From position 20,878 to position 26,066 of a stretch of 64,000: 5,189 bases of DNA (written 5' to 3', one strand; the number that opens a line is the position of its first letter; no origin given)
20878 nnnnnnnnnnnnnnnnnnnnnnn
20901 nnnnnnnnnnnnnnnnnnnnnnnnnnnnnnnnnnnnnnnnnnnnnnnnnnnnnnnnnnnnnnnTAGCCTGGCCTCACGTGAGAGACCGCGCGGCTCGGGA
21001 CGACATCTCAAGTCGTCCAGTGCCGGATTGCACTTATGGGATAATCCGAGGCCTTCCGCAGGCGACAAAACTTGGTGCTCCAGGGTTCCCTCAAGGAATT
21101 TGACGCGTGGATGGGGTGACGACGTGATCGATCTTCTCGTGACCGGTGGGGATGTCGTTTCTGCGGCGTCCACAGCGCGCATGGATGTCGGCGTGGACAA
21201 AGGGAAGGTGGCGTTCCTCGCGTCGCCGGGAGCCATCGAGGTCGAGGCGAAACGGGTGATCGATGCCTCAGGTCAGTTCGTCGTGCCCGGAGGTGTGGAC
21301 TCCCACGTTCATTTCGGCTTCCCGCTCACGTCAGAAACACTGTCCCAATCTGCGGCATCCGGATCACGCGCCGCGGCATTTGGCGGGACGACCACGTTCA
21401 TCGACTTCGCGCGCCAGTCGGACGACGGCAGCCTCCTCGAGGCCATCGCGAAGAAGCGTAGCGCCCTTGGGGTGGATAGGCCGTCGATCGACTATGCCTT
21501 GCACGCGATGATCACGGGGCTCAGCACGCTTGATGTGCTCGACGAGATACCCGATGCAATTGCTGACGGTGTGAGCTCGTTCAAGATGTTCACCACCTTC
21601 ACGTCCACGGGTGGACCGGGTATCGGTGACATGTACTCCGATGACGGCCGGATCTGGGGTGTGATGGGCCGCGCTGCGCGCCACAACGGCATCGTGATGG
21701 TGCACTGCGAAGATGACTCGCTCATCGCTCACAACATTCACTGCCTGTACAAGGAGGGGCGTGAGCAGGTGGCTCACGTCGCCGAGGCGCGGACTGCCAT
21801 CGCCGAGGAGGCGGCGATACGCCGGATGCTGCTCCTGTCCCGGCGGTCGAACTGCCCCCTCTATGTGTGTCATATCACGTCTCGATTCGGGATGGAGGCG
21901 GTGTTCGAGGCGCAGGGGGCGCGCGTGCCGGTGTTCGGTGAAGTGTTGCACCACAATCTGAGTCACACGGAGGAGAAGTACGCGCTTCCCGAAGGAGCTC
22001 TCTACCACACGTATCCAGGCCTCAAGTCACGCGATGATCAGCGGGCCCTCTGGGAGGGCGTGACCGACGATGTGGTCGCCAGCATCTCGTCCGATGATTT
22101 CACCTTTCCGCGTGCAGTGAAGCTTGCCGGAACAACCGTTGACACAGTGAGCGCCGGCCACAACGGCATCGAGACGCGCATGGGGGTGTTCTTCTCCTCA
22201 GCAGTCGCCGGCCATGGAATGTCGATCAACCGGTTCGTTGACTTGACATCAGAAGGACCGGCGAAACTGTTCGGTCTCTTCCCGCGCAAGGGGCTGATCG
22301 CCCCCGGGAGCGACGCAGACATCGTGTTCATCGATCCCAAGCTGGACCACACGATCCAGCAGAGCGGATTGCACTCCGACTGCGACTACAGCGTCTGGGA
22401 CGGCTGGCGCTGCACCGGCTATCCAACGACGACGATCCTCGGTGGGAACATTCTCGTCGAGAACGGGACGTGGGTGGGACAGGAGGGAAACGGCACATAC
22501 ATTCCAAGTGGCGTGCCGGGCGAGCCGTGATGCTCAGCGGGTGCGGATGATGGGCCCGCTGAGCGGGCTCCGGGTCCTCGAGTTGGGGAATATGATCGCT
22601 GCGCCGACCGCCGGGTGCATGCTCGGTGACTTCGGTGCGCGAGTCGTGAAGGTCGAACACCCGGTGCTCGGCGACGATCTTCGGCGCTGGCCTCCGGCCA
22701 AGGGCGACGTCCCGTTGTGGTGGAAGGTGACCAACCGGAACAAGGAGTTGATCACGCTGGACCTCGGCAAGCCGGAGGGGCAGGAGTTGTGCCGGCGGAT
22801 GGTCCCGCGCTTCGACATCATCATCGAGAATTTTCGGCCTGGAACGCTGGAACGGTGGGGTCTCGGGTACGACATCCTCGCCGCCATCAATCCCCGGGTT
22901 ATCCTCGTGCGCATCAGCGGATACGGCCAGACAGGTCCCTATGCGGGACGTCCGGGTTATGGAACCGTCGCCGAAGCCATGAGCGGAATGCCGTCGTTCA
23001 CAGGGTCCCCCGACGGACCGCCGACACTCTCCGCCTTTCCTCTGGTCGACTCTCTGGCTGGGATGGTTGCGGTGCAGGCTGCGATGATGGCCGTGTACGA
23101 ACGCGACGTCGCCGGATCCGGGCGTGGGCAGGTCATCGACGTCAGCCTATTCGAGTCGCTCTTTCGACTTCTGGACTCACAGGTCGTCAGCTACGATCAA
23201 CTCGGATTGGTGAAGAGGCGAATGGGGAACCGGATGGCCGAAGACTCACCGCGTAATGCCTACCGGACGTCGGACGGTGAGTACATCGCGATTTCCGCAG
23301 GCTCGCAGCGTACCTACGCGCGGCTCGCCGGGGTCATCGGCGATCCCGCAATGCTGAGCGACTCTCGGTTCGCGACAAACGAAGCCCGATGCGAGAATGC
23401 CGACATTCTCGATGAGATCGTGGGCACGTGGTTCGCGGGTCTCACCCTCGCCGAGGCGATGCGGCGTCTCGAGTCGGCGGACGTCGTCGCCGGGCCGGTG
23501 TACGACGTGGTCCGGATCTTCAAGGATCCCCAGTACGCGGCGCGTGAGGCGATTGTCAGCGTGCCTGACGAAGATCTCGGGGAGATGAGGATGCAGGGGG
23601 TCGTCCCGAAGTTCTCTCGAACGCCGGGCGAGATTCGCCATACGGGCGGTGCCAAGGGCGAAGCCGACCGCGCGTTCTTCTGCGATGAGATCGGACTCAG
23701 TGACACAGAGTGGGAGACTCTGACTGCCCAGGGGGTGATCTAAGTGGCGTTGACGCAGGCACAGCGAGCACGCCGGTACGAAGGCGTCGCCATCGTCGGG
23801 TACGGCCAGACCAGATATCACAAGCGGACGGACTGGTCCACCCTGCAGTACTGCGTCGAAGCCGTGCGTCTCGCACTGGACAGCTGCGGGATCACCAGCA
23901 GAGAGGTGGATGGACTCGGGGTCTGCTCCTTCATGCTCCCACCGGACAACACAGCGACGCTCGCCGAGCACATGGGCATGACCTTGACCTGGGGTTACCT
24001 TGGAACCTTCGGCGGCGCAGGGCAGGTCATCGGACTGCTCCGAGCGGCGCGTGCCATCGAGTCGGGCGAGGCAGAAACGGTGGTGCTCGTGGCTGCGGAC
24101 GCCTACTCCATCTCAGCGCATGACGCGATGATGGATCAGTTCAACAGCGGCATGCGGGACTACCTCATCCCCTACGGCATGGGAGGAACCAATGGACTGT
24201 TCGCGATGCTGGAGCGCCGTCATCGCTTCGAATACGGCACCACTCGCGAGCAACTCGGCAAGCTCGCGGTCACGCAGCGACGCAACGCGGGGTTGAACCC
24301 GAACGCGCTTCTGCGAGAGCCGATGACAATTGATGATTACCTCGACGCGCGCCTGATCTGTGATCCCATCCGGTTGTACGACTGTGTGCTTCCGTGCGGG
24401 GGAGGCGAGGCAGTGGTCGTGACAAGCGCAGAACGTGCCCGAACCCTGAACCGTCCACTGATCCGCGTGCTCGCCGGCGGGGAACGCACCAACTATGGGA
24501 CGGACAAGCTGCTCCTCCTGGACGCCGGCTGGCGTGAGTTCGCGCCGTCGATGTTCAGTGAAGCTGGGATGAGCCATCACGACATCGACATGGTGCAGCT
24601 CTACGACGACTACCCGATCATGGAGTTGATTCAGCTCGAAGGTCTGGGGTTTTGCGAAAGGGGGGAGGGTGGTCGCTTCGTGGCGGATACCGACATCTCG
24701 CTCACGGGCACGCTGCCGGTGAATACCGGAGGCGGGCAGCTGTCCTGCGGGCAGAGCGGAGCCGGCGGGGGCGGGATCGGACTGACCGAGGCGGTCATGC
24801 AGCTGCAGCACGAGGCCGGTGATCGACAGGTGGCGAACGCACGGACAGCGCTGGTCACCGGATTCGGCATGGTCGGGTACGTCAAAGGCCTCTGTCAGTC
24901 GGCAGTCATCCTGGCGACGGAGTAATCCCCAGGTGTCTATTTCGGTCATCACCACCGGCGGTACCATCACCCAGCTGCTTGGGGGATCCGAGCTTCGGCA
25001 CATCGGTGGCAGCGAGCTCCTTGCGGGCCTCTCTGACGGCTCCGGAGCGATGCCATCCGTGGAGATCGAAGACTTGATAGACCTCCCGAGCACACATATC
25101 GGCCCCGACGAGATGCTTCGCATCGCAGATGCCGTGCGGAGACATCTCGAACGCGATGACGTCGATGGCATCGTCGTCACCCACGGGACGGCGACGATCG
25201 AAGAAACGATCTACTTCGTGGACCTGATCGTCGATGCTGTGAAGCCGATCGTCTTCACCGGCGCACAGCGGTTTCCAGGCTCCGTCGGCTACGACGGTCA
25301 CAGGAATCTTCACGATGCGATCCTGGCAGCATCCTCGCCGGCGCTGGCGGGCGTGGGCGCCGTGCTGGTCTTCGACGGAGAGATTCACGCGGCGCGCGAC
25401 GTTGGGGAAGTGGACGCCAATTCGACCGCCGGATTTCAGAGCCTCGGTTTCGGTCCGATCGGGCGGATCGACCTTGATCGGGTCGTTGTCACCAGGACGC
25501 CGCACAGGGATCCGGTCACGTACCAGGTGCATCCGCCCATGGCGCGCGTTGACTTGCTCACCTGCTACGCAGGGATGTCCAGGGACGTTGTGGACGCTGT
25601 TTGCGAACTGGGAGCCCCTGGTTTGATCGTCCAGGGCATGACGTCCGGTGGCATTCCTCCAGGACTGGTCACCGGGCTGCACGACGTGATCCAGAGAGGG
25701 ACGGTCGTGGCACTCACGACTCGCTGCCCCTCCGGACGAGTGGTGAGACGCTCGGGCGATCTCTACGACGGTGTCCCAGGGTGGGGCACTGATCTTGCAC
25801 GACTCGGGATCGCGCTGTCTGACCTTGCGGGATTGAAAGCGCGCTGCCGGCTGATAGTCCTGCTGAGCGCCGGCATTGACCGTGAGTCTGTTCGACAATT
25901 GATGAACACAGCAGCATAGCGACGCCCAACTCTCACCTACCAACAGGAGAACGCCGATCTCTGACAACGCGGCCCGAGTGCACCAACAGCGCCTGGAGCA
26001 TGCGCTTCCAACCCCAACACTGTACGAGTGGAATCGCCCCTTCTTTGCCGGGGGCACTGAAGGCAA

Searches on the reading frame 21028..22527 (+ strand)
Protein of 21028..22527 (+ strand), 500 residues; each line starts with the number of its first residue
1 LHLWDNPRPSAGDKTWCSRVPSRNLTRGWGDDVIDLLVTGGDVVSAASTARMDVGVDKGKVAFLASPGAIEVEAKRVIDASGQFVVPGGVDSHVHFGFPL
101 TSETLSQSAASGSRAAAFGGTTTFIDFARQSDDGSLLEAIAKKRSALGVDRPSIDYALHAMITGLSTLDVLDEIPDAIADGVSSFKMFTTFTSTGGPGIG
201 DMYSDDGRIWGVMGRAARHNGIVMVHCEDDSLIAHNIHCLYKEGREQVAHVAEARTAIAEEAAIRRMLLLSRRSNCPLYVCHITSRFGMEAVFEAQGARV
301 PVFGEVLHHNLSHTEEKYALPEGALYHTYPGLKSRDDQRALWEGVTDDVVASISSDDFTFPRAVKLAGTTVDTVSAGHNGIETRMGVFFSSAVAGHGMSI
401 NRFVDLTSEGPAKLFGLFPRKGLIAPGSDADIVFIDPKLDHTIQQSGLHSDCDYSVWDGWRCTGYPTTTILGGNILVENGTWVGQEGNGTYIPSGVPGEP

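Call 45: search_protein_families(library=pfam, proteins=[window:21028-22527:+])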
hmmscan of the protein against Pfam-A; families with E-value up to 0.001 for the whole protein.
window:21028-22527:+ (500 aa): 2 families
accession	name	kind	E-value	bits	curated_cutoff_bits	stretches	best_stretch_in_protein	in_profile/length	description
PF01979.26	Amidohydro_1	-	7.9e-26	91.5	25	1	84-475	1-344/345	Amidohydrolase family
PF07969.17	Amidohydro_3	-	2e-13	51.1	29.7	2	396-459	405-461/472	Amidohydrolase family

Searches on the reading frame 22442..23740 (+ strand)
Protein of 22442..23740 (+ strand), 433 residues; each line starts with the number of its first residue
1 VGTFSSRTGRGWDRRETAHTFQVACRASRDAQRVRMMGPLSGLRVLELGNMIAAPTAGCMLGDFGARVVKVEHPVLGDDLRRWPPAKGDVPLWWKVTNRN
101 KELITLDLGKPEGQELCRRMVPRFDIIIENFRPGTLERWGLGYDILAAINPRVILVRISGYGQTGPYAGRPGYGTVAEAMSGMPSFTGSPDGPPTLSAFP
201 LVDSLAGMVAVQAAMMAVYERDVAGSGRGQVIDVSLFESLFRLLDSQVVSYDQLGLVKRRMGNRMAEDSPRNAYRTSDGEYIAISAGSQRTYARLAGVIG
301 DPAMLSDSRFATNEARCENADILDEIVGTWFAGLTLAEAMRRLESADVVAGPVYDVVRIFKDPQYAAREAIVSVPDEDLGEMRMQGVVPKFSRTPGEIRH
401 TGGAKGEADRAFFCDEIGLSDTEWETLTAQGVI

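Call 45: search_protein_families(library=pfam, proteins=[window:22442-23740:+])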
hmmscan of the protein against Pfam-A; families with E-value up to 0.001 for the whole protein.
window:22442-23740:+ (433 aa): 1 family
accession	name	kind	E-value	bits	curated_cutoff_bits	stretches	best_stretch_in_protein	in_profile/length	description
PF02515.22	CoA_transf_3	-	3e-118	395.6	23.3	1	40-400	1-357/366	CoA-transferase family III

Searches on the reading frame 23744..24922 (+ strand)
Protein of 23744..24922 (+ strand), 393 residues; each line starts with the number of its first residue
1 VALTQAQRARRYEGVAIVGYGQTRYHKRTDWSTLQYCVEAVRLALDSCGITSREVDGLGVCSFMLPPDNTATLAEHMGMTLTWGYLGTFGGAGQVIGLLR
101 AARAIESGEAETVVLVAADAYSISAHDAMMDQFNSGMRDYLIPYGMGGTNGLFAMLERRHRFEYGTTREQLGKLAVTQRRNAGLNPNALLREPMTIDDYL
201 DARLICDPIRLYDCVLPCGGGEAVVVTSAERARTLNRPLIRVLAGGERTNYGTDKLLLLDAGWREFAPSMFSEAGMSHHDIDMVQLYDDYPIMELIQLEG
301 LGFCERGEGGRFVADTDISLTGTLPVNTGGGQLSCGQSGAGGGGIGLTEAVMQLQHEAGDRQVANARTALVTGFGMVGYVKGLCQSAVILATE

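Call 45: search_protein_families(library=pfam, proteins=[window:23744-24922:+])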
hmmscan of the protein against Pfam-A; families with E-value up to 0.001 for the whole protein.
window:23744-24922:+ (393 aa): 1 family
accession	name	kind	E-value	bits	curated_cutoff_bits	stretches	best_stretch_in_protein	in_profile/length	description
PF22691.2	Thiolase_C_1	-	4.9e-41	140.3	28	1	261-378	18-134/144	Thiolase C-terminal domain-like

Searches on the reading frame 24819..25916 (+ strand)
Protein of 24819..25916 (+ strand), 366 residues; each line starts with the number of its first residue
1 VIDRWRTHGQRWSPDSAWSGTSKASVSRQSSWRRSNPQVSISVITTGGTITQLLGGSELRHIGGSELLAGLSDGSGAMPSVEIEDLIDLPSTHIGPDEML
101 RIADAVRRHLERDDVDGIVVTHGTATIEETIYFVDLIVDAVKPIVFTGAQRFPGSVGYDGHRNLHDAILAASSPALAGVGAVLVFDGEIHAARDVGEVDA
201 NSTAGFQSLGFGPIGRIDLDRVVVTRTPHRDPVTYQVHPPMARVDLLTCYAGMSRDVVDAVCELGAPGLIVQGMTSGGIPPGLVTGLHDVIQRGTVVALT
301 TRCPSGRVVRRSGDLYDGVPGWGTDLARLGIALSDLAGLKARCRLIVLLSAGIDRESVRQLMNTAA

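Call 45: search_protein_families(library=pfam, proteins=[window:24819-25916:+])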
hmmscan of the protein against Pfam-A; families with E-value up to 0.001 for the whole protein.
window:24819-25916:+ (366 aa): 2 families
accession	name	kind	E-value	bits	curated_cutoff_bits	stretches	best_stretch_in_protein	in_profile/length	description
PF00710.25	Asparaginase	-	3.5e-45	154.3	22.5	1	41-228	2-191/193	Asparaginase, N-terminal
PF17763.6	Asparaginase_C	-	1.1e-21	77.3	34.6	1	243-362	1-114/114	Glutaminase/Asparaginase C-terminal domain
